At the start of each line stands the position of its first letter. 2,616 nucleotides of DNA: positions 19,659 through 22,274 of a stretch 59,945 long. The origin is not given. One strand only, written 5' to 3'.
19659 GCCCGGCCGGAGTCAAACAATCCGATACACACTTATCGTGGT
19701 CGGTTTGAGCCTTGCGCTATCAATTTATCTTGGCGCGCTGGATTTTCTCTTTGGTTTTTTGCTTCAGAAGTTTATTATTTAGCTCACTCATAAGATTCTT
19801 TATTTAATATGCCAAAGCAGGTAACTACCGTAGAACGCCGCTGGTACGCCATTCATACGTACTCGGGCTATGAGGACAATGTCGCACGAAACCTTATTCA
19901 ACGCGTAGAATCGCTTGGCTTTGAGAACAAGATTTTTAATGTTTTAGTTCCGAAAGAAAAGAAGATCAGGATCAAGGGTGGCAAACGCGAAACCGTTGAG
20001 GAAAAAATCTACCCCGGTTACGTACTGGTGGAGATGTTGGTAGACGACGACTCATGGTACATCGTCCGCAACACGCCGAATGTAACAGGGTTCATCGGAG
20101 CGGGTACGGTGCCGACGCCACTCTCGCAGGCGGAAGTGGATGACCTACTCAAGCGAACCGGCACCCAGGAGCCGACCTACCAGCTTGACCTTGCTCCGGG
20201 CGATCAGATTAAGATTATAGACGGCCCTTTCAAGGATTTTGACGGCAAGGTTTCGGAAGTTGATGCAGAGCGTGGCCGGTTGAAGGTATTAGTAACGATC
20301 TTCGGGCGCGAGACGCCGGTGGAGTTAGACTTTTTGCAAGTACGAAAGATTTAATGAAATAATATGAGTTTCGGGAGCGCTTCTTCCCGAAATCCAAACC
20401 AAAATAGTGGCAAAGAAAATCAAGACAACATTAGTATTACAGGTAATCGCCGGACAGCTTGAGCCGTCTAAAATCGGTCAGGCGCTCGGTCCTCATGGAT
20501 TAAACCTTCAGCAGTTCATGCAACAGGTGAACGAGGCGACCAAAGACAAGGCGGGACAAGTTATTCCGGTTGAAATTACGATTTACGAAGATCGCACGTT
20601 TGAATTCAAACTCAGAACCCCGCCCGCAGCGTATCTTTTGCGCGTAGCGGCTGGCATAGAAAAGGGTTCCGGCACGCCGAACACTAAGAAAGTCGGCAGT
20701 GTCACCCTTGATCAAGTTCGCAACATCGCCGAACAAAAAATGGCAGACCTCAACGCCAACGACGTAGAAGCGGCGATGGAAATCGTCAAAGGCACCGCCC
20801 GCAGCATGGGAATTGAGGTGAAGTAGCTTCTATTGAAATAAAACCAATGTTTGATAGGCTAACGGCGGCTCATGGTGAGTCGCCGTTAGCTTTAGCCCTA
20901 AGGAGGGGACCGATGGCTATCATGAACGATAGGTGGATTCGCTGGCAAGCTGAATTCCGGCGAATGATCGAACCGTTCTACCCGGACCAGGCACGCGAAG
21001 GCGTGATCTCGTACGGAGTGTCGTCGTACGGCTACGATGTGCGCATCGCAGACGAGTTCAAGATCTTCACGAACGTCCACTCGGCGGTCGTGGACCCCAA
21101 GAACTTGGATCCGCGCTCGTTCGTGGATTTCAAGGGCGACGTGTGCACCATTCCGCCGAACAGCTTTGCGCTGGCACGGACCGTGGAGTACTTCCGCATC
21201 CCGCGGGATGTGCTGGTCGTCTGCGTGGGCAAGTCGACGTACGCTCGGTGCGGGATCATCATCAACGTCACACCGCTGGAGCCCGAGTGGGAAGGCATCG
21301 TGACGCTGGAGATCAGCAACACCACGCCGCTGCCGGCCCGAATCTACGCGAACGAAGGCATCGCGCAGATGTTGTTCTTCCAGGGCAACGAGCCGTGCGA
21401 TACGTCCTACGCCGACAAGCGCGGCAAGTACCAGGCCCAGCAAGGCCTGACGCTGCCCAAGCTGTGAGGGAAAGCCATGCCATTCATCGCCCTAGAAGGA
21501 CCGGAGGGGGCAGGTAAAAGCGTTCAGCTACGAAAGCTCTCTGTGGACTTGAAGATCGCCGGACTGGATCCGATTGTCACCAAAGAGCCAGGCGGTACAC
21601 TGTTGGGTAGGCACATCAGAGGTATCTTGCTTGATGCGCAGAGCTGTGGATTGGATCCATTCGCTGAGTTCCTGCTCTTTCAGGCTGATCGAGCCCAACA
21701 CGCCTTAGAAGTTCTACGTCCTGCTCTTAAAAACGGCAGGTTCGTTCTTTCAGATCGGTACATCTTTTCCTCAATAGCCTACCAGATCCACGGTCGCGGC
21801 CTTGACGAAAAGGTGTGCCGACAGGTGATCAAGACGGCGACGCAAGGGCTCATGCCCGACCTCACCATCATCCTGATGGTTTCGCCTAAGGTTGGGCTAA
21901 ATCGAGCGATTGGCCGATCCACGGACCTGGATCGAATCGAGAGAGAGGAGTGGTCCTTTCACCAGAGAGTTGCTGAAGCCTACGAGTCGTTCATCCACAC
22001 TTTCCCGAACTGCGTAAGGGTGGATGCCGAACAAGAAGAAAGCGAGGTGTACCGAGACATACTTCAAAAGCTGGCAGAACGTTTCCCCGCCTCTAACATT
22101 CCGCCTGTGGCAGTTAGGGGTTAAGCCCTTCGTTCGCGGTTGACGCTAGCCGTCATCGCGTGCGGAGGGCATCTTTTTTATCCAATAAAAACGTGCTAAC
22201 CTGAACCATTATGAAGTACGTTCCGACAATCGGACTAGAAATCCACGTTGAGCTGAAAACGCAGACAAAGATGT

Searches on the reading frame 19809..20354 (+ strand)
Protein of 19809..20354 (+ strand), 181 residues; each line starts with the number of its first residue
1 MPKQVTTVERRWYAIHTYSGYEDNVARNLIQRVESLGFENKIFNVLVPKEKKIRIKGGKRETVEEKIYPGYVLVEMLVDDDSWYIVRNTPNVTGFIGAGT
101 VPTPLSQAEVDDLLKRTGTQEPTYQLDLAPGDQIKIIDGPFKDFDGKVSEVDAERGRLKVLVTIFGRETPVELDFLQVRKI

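Call 85: search_protein_families(library=pfam, proteins=[window:19809-20354:+], max_evalue=0.00001)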
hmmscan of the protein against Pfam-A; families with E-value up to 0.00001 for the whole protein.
window:19809-20354:+ (181 aa): 2 families
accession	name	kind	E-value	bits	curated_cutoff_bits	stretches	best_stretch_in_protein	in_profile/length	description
PF02357.24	NusG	-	4e-28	98.2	22.2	1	11-113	2-92/93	Transcription termination factor nusG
PF00467.35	KOW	-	2.6e-07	30.6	22.3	1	130-164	1-31/32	KOW motif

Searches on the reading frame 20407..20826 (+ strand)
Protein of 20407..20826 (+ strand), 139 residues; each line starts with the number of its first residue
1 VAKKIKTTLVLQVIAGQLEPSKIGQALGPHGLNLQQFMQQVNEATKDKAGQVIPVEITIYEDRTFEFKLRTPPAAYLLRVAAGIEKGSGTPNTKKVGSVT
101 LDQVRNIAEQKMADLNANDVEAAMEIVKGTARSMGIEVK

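Call 85: search_protein_families(library=pfam, proteins=[window:20407-20826:+], max_evalue=0.00001)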
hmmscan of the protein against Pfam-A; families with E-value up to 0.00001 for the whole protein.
window:20407-20826:+ (139 aa): 2 families
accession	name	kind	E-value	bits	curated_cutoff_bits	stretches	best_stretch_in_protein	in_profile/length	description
PF00298.24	Ribosomal_L11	-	2.7e-30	105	21.4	1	70-138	1-69/69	Ribosomal protein L11, RNA binding domain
PF03946.19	Ribosomal_L11_N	-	2.3e-20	72.5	32.9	1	11-65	3-58/58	Ribosomal protein L11, N-terminal domain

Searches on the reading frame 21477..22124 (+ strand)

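Call 85: search_protein_families(library=pfam, proteins=[window:21477-22124:+], max_evalue=0.00001)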
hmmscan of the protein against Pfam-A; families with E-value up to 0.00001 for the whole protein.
window:21477-22124:+ (215 aa): 2 families
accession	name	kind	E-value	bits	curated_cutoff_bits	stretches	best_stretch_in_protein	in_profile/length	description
PF02223.23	Thymidylate_kin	-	5.5e-41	140.7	27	1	6-195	1-185/185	Thymidylate kinase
PF13521.12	AAA_28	-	1.1e-07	32.6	27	1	4-177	2-154/164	AAA domain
